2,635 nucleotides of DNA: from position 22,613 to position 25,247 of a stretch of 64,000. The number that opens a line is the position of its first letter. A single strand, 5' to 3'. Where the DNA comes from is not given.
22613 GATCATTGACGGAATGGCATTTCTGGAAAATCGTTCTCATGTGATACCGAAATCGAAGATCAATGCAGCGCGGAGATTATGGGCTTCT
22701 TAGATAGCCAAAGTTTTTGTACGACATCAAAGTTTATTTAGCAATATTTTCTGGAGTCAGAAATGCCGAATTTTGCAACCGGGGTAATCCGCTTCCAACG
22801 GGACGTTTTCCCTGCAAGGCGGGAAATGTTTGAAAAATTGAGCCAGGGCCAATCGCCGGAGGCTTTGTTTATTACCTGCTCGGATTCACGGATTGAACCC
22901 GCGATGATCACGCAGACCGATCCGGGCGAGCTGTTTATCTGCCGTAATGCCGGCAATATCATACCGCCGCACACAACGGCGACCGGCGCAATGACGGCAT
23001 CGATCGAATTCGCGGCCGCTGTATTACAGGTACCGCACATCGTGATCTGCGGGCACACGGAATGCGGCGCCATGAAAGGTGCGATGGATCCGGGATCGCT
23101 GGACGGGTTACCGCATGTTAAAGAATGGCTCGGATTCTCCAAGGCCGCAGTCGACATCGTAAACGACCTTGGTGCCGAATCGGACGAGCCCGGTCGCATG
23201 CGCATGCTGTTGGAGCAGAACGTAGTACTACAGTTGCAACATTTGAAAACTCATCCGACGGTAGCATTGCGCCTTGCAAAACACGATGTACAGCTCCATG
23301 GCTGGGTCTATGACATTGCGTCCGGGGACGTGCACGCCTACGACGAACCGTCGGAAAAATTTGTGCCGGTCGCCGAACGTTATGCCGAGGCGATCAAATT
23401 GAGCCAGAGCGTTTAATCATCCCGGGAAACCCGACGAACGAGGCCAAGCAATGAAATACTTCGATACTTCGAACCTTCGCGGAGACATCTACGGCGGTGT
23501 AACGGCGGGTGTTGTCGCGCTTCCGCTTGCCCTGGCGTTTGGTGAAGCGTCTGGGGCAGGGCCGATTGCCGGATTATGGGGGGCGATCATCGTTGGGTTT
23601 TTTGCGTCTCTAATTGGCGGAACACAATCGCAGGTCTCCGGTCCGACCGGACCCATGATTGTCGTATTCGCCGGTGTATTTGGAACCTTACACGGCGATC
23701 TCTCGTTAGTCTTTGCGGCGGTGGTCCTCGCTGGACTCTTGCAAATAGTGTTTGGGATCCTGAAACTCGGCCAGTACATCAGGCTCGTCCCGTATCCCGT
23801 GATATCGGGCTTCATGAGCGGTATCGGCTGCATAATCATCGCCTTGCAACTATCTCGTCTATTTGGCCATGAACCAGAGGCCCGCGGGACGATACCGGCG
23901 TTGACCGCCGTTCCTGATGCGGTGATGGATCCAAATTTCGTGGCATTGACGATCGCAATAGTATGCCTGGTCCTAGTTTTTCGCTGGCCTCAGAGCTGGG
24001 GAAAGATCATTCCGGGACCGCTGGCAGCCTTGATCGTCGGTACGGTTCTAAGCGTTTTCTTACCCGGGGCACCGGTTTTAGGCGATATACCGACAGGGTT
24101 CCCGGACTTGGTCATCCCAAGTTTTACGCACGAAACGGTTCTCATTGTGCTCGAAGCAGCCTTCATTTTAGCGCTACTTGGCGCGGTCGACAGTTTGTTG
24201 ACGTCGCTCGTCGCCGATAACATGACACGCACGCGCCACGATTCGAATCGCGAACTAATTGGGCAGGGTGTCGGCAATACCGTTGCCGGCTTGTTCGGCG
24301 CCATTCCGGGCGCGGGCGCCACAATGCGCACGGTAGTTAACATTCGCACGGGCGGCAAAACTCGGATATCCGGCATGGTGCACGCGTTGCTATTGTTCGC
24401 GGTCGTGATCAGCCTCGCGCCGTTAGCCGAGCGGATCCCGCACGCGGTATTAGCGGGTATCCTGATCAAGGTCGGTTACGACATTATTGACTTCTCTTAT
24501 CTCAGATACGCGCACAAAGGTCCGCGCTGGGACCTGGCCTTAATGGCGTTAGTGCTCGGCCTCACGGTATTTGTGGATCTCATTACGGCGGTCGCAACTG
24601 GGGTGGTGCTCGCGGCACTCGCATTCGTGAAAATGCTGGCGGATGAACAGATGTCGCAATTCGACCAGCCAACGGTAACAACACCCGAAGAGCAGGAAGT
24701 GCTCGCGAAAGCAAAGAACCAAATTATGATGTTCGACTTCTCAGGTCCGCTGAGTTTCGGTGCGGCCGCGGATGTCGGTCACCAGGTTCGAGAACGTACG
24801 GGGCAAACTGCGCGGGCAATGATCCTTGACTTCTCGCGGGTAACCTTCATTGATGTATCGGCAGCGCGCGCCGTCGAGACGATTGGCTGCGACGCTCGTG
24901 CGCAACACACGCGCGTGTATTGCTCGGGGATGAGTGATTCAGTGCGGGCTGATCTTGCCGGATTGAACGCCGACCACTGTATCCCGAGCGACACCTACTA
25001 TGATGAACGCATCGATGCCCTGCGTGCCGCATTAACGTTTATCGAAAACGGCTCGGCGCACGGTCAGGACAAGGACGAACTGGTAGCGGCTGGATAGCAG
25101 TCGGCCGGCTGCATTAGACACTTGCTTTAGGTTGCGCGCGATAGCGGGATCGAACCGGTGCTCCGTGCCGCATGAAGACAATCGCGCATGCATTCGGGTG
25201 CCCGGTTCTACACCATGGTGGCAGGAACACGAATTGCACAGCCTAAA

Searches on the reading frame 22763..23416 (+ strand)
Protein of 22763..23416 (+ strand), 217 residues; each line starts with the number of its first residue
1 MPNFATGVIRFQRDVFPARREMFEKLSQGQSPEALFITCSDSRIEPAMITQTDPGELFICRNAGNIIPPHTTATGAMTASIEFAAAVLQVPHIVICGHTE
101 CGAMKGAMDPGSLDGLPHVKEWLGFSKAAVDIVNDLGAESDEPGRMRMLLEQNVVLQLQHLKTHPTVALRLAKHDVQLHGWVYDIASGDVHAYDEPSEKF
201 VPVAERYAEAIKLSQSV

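Call 34: search_protein_families(library=pfam, proteins=[window:22763-23416:+], max_evalue=0.001)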
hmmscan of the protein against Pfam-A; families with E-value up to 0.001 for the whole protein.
window:22763-23416:+ (217 aa): 1 family
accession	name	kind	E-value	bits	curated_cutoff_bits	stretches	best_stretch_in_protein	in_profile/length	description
PF00484.24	Pro_CA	-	2.1e-47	161.7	25.7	1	34-190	1-156/156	Carbonic anhydrase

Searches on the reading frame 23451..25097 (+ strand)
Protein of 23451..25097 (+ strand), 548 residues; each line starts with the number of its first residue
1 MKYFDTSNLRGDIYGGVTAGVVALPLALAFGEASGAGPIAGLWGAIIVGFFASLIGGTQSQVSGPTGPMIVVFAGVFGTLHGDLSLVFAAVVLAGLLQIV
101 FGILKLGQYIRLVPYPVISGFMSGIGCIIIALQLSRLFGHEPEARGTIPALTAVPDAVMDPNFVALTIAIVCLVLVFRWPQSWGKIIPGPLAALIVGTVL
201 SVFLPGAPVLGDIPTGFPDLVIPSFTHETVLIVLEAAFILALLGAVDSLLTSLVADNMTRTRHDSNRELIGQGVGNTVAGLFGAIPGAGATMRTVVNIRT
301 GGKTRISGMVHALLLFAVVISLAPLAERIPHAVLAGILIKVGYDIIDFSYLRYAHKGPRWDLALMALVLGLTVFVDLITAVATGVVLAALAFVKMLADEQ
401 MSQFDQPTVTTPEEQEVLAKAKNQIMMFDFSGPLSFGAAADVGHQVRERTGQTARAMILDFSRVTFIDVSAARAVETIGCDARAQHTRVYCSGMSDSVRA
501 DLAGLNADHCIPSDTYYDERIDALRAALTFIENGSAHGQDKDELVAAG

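Call 33: search_protein_families(library=pfam, proteins=[window:23451-25097:+], max_evalue=0.001)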
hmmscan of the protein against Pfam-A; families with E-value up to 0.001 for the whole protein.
window:23451-25097:+ (548 aa): 5 families
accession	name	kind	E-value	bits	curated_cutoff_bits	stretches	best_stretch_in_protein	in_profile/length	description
PF00916.26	Sulfate_transp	-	2e-89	300.4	23.2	1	9-366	1-378/380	Sulfate permease family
PF01740.26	STAS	-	1.4e-11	44.5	22.6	1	419-511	4-97/106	STAS domain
PF00860.26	Xan_ur_permease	-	1.6e-06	27.6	27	1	54-339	56-345/389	Permease family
PF16983.11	MFS_MOT1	-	0.00011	23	30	1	249-343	14-109/111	Molybdate transporter of MFS superfamily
PF13466.11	STAS_2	-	0.00027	21.5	29.2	1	431-503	4-75/80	STAS domain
